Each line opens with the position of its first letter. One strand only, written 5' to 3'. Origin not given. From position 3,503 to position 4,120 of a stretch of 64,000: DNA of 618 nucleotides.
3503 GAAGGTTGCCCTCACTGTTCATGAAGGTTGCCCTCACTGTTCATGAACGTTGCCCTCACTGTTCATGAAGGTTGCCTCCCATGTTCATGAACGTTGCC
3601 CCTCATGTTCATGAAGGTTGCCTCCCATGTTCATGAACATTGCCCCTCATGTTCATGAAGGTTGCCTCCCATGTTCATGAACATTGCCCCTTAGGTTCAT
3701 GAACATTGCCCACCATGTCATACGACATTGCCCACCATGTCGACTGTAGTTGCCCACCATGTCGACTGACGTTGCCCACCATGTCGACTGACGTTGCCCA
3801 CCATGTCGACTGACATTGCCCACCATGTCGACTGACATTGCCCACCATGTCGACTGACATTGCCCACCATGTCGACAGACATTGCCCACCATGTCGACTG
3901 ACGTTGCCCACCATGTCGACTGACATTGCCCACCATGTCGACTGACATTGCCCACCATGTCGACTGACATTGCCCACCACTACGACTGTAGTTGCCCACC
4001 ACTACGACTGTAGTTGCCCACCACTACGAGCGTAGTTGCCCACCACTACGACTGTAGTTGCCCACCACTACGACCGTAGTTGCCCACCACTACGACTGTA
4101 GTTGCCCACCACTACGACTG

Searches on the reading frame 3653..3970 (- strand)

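Call 71: search_protein_families(library=pfam, proteins=[window:3653-3970:-], max_evalue=0.001)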
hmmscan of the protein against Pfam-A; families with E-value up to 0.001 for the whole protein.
window:3653-3970:- (105 aa): 1 family
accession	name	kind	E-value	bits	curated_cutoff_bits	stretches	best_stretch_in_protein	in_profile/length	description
PF00008.33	EGF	-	0.00074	20.2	21.5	0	30-42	5-16/32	EGF-like domain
